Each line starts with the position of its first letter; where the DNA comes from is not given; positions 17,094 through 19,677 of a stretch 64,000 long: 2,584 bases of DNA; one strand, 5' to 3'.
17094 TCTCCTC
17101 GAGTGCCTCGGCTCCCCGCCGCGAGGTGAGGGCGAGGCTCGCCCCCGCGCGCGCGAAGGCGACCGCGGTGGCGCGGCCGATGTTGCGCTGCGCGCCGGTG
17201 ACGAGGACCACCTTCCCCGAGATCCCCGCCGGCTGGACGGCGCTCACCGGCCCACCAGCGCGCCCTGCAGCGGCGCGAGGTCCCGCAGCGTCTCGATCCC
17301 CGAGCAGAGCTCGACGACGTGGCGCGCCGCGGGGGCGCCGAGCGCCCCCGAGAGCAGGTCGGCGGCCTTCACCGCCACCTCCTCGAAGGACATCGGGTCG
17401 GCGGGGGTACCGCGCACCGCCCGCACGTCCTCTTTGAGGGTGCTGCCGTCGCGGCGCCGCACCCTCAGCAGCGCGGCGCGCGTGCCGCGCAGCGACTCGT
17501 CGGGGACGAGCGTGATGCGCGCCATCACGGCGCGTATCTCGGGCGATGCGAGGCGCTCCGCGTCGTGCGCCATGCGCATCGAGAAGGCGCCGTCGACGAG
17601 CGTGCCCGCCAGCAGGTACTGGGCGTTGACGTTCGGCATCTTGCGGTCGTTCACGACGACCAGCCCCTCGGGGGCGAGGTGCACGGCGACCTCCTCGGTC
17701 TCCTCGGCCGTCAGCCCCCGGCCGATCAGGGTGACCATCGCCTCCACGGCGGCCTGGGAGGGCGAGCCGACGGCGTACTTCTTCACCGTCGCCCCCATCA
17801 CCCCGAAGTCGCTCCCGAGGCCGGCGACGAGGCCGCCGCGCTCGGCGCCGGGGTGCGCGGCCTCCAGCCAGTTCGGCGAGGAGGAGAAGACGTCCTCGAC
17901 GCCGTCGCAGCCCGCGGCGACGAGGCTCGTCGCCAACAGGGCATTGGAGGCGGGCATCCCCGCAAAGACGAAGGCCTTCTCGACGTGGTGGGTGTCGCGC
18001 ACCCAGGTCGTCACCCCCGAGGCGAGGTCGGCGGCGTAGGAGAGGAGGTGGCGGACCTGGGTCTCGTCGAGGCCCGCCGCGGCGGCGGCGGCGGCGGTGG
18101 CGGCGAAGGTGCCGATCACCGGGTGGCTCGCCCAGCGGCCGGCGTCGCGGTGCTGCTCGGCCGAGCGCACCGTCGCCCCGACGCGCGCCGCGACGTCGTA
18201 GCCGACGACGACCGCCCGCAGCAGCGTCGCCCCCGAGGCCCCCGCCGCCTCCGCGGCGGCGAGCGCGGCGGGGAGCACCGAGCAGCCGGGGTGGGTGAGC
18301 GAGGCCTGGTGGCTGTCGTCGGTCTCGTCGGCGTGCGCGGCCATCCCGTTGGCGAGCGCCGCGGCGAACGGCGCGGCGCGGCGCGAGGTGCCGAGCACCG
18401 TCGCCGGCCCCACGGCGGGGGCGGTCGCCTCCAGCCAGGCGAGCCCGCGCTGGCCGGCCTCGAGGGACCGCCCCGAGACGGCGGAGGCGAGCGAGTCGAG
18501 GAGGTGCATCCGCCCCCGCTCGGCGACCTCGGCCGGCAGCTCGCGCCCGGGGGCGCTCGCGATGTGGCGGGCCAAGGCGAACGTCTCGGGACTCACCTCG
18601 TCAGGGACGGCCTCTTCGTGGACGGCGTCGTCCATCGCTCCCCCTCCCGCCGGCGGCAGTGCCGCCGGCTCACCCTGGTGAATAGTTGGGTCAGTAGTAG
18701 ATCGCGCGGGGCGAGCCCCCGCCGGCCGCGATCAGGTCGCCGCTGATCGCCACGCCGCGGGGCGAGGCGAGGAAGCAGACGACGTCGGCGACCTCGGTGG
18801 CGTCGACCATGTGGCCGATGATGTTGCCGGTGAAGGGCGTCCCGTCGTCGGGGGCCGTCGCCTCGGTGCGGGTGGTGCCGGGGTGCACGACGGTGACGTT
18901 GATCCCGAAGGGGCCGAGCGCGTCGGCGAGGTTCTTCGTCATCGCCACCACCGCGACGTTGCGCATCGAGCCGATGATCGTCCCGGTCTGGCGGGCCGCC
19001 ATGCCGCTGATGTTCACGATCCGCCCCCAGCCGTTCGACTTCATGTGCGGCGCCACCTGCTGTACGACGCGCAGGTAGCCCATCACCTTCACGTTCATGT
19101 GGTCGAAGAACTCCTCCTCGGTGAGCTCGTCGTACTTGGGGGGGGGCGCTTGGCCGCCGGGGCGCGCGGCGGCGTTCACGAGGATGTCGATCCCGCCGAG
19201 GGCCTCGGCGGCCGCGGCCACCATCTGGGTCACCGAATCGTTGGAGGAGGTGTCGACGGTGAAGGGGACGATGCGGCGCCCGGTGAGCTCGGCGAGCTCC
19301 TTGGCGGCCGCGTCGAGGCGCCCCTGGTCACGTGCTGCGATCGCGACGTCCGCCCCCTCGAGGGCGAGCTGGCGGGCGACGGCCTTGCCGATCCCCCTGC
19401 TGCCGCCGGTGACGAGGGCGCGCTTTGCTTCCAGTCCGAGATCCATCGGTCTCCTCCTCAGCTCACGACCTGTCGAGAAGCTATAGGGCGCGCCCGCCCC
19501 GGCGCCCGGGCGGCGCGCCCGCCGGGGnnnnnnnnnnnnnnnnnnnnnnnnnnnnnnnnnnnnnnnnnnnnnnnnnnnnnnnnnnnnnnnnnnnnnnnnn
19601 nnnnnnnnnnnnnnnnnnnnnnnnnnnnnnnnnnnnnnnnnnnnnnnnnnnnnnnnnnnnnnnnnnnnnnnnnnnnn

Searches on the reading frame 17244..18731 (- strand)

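Call 18: search_protein_families(library=pfam, proteins=[window:17244-18731:-], max_evalue=0.001)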
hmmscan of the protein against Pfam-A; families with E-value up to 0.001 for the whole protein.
window:17244-18731:- (495 aa): 2 families
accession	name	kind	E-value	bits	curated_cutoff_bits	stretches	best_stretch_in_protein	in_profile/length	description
PF03972.19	MmgE_PrpD_N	-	1.2e-45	156.1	32.1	1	53-291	3-234/244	MmgE/PrpD N-terminal domain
PF19305.4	MmgE_PrpD_C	-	1.7e-17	64.2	32.1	1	319-472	1-166/173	MmgE/PrpD C-terminal domain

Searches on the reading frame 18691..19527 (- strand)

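Call 18: search_protein_families(library=pfam, proteins=[window:18691-19527:-], max_evalue=0.001)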
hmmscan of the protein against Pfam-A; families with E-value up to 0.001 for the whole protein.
window:18691-19527:- (278 aa): 4 families
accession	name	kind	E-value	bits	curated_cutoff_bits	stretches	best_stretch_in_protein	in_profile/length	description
PF00106.31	adh_short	-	4.9e-43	147.3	26.6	1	35-225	1-188/195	short chain dehydrogenase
PF13561.12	adh_short_C2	-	6.3e-40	137.7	27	1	44-271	6-234/236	Enoyl-(Acyl carrier protein) reductase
PF08659.16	KR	-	3.3e-09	37.4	22.6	1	38-157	4-122/180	KR domain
PF01370.27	Epimerase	-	0.00073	19.5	20.9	0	37-124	1-76/240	NAD dependent epimerase/dehydratase family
